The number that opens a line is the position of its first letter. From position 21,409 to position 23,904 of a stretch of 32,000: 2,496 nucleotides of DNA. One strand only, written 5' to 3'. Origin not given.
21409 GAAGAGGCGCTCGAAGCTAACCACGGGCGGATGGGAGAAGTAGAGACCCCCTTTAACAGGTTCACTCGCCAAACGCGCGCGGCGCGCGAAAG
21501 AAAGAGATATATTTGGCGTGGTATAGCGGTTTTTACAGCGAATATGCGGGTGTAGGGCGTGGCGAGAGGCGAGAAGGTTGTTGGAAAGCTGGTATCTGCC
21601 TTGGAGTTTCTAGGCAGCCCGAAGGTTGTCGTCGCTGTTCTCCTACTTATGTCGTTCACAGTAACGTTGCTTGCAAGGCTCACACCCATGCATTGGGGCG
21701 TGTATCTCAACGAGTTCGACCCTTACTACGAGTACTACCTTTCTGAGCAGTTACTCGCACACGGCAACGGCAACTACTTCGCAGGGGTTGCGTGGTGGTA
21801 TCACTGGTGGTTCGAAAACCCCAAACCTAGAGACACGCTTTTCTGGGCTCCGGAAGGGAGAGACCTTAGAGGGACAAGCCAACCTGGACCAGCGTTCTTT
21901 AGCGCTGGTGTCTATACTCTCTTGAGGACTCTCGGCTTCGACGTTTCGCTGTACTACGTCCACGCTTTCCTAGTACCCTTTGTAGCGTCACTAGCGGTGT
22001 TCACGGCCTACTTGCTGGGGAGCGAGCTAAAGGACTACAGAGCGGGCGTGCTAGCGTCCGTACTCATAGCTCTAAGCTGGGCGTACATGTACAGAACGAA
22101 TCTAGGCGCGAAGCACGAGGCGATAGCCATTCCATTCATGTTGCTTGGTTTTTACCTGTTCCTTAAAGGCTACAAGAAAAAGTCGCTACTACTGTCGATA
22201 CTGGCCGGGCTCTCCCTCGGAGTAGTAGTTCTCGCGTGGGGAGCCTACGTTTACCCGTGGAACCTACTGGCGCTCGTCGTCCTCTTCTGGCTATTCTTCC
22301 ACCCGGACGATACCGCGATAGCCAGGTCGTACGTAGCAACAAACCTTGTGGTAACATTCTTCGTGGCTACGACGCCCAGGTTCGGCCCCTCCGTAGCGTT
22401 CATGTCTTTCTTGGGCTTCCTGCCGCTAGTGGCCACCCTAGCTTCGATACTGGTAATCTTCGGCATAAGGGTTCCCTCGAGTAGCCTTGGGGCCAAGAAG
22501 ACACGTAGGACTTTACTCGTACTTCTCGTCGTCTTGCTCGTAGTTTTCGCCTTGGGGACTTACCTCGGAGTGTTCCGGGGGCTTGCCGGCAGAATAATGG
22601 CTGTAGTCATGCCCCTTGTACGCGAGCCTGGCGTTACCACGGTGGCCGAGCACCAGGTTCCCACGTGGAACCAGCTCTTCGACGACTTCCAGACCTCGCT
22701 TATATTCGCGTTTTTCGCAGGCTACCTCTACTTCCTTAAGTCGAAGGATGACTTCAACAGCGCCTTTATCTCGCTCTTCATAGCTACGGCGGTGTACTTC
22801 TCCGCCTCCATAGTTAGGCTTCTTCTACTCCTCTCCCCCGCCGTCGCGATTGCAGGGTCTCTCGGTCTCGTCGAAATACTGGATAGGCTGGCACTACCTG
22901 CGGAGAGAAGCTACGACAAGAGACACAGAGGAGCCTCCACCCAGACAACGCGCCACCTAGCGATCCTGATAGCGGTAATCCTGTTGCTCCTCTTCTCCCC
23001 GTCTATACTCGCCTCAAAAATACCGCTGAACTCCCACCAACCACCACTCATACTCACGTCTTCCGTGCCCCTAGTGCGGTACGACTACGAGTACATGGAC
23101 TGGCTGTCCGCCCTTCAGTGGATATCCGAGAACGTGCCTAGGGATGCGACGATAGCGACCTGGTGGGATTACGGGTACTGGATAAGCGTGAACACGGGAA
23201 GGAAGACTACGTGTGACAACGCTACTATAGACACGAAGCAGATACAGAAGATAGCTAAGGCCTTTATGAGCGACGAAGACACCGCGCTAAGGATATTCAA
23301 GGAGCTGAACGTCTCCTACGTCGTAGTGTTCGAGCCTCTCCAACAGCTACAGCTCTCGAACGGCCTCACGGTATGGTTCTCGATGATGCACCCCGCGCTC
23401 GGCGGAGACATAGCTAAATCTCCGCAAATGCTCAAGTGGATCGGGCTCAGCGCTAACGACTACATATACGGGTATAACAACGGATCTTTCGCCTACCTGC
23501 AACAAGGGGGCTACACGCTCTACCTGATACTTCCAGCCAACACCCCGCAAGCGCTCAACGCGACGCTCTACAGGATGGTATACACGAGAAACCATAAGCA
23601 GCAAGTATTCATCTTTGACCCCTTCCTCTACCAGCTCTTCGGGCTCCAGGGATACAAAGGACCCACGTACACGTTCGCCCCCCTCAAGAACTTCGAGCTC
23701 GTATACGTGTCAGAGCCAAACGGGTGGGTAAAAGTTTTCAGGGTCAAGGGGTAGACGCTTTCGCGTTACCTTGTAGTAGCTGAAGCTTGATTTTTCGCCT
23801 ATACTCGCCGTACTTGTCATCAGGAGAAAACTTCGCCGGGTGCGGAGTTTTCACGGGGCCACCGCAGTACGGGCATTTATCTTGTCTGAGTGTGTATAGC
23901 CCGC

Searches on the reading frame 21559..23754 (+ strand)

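Call 11: search_protein_families(library=pfam, proteins=[window:21559-23754:+], max_evalue=0.1)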
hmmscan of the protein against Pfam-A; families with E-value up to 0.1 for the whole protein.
window:21559-23754:+ (731 aa): 5 families
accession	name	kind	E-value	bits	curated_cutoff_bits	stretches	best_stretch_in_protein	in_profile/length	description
PF02516.20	STT3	-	4.3e-32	112.5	24.5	1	33-432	11-404/405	Oligosaccharyl transferase STT3, N-terminal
PF21436.2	STT3-PglB_core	-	1.1e-05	26.4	23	1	531-588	4-60/131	STT3/PglB/AglB core domain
PF22627.1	AglB_core-like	-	1.9e-05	25.4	27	1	531-590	46-106/111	AglB core domain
PF24159.1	FAKV_Clamp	-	0.026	14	27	1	529-610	105-186/348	FAKV Clamp protein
PF20604.3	DUF6798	-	0.069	13.3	26.9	0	514-534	2-22/61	Domain of unknown function (DUF6798)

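Call 12: search_protein_families(library=ncbifam, proteins=[window:21559-23754:+], max_evalue=0.1)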
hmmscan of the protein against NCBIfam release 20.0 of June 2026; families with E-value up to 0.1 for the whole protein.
window:21559-23754:+ (731 aa): 3 families
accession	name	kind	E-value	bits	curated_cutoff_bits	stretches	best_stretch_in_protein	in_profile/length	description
TIGR04154.1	archaeo_STT3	subfamily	5.6e-22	77.9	450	1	25-592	4-592/831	oligosaccharyl transferase, archaeosortase A system-associated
TIGR04392.1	haoB_nitrify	equivalog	0.0012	18.5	200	1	504-556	96-148/320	hydroxylamine oxidation protein HaoB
NF045514.1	glycotran_HepC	equivalog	0.024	13.9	140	1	444-500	97-153/220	heterocyst development glycosyltransferase HepC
